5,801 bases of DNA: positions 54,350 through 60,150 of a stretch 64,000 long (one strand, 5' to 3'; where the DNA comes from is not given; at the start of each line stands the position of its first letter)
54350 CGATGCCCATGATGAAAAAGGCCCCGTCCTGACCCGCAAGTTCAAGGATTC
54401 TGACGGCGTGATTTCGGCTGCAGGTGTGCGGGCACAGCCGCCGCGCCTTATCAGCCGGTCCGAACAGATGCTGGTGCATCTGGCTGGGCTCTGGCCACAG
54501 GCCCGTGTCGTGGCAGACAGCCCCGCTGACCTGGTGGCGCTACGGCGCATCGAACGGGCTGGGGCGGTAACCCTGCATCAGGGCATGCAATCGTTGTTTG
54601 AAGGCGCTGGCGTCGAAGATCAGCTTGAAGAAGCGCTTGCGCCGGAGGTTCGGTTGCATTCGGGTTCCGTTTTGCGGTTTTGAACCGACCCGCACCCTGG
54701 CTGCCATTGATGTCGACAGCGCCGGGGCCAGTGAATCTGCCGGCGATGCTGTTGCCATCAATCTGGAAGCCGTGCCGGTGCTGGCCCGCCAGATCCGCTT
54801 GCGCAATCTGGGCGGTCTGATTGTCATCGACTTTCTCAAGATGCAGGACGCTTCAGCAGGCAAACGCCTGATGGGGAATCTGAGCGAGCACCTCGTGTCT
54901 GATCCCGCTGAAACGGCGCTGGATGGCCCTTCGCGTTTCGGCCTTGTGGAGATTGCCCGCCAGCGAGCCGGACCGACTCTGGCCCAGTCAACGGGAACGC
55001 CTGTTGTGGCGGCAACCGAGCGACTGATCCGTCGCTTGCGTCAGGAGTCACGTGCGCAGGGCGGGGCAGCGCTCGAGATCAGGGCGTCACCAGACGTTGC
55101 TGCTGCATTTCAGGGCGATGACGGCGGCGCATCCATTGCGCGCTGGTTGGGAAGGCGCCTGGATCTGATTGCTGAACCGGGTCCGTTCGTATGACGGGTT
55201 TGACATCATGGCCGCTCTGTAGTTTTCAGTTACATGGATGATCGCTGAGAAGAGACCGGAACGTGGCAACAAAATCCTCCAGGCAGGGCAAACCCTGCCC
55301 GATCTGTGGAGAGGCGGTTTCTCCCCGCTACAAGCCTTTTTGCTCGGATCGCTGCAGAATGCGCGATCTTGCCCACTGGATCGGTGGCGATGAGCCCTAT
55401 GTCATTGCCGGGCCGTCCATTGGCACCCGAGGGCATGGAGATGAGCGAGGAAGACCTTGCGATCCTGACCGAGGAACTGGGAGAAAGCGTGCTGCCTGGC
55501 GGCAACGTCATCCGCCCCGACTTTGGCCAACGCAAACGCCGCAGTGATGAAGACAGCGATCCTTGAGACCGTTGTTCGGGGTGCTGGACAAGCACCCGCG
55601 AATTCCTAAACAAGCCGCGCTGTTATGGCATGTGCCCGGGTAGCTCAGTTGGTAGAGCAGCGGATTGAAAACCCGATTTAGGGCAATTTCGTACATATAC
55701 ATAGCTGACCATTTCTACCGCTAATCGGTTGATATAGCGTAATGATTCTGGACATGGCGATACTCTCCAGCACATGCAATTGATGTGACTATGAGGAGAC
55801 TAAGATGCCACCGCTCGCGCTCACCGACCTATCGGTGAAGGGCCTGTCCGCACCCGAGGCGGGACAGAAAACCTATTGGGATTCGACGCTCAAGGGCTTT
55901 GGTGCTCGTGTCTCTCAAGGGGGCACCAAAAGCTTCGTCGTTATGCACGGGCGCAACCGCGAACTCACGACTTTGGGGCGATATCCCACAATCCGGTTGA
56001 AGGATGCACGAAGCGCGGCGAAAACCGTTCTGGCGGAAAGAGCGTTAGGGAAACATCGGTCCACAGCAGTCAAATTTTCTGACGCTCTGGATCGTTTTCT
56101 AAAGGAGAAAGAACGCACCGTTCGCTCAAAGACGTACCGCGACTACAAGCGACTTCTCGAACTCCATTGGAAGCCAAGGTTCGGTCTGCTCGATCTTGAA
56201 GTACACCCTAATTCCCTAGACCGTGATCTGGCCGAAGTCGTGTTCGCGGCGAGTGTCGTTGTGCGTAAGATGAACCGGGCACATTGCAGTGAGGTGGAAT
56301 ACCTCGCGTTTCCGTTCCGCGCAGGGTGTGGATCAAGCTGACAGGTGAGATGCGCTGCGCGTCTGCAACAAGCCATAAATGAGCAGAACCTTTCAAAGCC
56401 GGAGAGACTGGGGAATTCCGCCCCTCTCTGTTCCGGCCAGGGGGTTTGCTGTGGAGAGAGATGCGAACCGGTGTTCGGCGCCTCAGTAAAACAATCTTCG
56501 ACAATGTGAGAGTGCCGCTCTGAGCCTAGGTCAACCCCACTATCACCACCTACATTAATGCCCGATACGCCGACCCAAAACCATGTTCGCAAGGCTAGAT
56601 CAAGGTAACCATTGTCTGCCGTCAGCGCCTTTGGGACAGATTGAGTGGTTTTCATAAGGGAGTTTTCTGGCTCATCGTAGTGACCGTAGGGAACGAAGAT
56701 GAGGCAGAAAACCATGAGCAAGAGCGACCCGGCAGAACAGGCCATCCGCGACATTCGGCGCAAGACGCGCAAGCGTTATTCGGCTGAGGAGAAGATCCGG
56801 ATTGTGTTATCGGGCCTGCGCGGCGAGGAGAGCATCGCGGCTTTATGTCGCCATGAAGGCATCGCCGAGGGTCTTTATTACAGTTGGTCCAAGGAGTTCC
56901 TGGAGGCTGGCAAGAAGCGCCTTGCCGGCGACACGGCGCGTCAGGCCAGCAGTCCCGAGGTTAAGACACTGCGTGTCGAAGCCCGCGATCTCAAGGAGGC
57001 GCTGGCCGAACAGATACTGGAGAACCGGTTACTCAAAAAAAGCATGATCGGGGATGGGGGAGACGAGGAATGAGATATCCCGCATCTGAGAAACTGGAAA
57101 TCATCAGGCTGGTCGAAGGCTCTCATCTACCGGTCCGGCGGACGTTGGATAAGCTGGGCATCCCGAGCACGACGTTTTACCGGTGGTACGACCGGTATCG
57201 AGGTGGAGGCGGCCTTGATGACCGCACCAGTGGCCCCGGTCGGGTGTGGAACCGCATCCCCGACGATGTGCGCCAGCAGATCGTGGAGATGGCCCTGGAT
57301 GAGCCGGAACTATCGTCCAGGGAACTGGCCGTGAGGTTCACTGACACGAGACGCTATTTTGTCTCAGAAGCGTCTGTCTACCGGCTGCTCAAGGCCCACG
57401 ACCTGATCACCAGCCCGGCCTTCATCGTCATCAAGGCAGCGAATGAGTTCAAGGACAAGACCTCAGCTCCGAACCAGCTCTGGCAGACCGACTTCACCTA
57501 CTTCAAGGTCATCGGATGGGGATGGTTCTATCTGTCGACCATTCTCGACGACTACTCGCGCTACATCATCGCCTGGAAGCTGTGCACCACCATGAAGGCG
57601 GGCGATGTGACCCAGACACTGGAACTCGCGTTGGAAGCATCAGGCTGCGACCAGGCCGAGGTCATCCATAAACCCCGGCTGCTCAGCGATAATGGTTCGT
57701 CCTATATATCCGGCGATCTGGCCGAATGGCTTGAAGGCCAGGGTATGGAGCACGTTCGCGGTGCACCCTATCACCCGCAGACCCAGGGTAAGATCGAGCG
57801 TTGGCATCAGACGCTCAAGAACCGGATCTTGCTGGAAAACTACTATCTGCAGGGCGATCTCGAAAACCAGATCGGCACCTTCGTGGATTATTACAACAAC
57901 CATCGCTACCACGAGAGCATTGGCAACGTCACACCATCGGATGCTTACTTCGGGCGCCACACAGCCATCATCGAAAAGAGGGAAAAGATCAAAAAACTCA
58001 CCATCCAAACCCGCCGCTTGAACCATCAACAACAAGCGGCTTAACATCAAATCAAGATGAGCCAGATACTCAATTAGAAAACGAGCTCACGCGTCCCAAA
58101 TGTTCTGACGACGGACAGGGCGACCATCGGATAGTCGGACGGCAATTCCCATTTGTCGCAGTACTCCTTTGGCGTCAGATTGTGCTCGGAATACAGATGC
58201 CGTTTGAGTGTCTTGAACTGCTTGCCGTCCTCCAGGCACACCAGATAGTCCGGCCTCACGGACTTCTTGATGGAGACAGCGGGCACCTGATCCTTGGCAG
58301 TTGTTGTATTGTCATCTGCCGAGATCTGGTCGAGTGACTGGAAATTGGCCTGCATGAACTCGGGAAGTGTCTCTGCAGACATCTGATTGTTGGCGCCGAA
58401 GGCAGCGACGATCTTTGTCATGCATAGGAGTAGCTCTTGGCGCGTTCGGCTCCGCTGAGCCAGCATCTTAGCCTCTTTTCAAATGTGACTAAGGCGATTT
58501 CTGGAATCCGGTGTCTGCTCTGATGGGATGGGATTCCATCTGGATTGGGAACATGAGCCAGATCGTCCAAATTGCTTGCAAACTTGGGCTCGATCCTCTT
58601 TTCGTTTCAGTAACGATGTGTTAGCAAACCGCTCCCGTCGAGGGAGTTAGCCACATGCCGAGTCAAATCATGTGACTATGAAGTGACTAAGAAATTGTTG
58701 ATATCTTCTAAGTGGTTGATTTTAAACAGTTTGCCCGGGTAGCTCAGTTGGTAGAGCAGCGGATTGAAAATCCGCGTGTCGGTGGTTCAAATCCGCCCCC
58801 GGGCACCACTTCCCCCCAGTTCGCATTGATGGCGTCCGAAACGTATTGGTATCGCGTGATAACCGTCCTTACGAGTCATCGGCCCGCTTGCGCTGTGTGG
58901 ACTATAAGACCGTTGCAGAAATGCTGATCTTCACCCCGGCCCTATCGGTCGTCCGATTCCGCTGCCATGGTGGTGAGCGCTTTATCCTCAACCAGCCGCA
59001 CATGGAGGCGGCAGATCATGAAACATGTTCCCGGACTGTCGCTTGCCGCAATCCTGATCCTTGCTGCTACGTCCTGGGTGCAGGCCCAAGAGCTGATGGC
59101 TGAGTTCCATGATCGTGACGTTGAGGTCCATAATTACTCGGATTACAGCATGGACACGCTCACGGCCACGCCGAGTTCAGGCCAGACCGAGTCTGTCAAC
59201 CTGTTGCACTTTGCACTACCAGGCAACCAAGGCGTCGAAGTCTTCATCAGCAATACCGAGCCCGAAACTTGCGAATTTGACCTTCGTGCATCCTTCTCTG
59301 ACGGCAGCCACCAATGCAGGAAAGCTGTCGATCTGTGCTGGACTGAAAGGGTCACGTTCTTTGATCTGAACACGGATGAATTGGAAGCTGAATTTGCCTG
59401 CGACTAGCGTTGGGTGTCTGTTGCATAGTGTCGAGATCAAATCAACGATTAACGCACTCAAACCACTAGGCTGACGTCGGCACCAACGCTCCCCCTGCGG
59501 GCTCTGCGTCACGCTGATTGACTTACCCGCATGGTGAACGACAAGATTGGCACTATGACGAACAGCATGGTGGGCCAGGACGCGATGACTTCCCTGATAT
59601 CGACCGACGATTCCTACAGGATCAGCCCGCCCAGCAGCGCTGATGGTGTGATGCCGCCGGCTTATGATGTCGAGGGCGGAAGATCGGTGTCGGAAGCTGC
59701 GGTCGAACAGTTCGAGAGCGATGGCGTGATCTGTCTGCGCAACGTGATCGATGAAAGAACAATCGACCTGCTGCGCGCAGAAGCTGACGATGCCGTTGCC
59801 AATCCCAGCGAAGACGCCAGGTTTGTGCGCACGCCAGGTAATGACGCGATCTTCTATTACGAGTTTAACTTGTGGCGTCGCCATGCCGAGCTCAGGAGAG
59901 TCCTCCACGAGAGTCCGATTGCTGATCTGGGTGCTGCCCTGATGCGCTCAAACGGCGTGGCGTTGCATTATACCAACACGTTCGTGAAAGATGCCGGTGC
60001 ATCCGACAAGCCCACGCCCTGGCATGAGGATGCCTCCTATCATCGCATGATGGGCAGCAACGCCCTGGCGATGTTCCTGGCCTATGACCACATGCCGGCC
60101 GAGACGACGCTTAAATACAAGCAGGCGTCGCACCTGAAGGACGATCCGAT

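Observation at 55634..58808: Degraded integrative element at tRNA-Phe: duplicated 5' half of the tRNA, integrase stump, IS3 insertion and a MucR-like regulator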

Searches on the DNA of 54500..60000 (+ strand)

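Call 7: search_rna_families(source=window, start=54500, end=60000, threshold=evalue, max_evalue=1)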
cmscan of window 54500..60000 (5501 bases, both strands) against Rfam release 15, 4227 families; matches with E-value up to 1: 3.
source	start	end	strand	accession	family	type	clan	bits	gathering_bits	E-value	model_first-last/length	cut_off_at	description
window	58733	58805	+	RF00005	tRNA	Gene; tRNA;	CL00001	71.8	29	8.7e-15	1-71/71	no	tRNA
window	55634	55685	+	RF00005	tRNA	Gene; tRNA;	CL00001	25.9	29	0.036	1-71/71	no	tRNA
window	58733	58806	-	RF04354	Plastid-ycf2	Cis-reg;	-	21.4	65.7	0.67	1-75/75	no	Plastid-ycf2 5UTR RNA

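Call 14: search_rna_families(sources=[L001, L002], threshold=evalue, max_evalue=1)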
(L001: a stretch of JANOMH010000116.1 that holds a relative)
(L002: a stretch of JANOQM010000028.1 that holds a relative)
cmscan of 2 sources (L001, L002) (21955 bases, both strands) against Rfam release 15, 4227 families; matches with E-value up to 1: 5.
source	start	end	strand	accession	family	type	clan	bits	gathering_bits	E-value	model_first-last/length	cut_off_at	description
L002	11168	11432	+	RF02649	Trans44_sRNA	Gene; sRNA;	-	166.8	108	1.9e-43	1-267/267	no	Ruegeria trans44 sRNA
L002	8522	8677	-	RF00013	6S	Gene;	-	51.1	46.4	1e-07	1-187/187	no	6S / SsrS RNA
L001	1752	1907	-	RF00013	6S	Gene;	-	48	46.4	5.5e-07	1-187/187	no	6S / SsrS RNA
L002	6408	6492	-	RF02820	V_AS9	Gene; antisense;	-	29.3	50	0.15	1-104/104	no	Vibrio RNA AS9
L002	2569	2723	+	RF02243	Xoo8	Gene; sRNA;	-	24.6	90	0.0019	1-323/323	no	Proteobacterial sRNA Xoo8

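Call 40: search_rna_families(sources=[L009, L010, L011], threshold=evalue, max_evalue=5)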
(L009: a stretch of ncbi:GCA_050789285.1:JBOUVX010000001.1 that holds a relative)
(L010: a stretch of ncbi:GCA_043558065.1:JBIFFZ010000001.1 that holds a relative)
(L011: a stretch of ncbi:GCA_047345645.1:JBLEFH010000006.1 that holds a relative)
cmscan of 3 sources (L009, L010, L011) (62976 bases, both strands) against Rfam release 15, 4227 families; matches with E-value up to 5: 6.
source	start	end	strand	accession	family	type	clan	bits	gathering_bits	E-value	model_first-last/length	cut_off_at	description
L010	12448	12520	-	RF00005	tRNA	Gene; tRNA;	CL00001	55.1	29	3.9e-09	1-71/71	no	tRNA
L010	9834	9902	-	RF00005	tRNA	Gene; tRNA;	CL00001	28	29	0.11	1-71/71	no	tRNA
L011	9848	9965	+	RF00005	tRNA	Gene; tRNA;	CL00001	24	29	1.4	1-71/71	no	tRNA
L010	12351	12432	+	RF00247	MIR160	Gene; miRNA;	-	22.1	48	3.5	1-90/90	no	mir-160 microRNA precursor family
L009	16255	16337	+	RF02353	BjrC68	Gene; sRNA;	-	20.2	39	0.98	1-82/82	no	Bradyrhizobiaceae sRNA BjrC68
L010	10993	11104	+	RF02649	Trans44_sRNA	Gene; sRNA;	-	18.1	108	2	1-267/267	no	Ruegeria trans44 sRNA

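Call 52: search_dna_similar(query=window:56150-58250:+, collection=plasmids, mode=distant, max_rows=12)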
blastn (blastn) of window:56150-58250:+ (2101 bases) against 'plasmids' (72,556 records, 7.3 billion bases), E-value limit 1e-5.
Records with a match: 389; places in all: 628; records where one place covers at least 80% of the query: 0.
Best place of each record, by identity: 80-90% 5; 60-80% 384.
By first word of the organism name: Sinorhizobium 42; Bradyrhizobium 35; Agrobacterium 34; Pseudosulfitobacter 31; Sphingobium 25; Shinella 12; Paracoccus 11; Acetobacter 11; Rhizobium 11; Methylobacterium 10; and 60 more.
By predicted mobility (MOB-suite, as given by PLSDB): conjugative 167; non-mobilizable 161; mobilizable 61.
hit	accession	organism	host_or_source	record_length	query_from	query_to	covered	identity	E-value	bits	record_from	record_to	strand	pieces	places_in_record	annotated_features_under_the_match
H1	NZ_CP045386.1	Ruegeria sp. THAF33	pure culture,Surface of a polyethylene ...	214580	428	1968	73%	71.9%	0e+0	774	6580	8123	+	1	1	IS3 family transposase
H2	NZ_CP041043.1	Paracoccus sp. AK26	pure culture,Hexachlorocyclohexane ...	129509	463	1971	72%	72.9%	0e+0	867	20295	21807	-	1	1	IS3 family transposase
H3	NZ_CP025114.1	Bradyrhizobium sp. SK17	whole organism,agricultural soil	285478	470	1968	71%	73.0%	0e+0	823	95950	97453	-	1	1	IS3 family transposase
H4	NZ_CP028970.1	Aminobacter sp. MSH1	Soil,Dichlobenil-treated soil sampled ...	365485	464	1974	72%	72.3%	0e+0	782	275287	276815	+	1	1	IS3 family transposase | hypothetical protein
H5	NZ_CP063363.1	Xanthobacter dioxanivorans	pure culture,active sludge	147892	456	1974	72%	71.8%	0e+0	788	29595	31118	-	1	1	IS3 family transposase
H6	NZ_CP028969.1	Aminobacter sp. MSH1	Soil,Dichlobenil-treated soil sampled ...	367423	460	1968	72%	72.3%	0e+0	783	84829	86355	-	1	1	IS3 family transposase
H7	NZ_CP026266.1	Aminobacter sp. MSH1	bacterial isolate,soil from courtyard ...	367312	460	1968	72%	72.3%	0e+0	783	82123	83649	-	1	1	IS3 family transposase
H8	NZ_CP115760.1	Paracoccus sp. SCSIO 75233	cell culture,sediment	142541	464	1979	72%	71.9%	0e+0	756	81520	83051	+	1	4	none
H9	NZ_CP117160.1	Sphingobium sp. AntQ-1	Genomic DNA,PAH-contaminated soil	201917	464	1970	72%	72.3%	0e+0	800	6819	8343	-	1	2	IS3 family transposase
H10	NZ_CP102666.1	Sphingobium sp. JS3065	whole organism,chemical plant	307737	464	1971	72%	72.2%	0e+0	789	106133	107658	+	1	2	IS3 family transposase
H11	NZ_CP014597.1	Salipiger sp. CCB-MM3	mangrove soil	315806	464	1970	72%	72.2%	0e+0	755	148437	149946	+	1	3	IS3 family transposase | hypothetical protein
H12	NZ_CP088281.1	Bradyrhizobium barranii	Glycine max cv. AC Glengarry,cell ...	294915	456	1974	72%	71.5%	0e+0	754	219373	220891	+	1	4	transposase family protein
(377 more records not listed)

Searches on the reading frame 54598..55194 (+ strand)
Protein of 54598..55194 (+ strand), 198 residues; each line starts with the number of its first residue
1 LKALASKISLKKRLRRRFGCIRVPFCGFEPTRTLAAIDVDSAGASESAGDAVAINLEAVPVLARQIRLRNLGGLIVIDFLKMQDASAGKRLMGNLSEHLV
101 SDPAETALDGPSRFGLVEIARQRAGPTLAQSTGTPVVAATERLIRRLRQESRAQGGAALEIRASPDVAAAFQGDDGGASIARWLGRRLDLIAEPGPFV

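Call 6: search_protein_families(library=pfam, proteins=[window:54598-55194:+], max_evalue=0.01)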
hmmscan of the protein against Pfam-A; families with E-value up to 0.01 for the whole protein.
window:54598-55194:+ (198 aa): 1 family
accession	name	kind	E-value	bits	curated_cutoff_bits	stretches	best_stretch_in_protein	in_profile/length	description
PF10150.14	RNase_E_G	-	4.6e-26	92.3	25.5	1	28-123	171-269/270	Ribonuclease E/G family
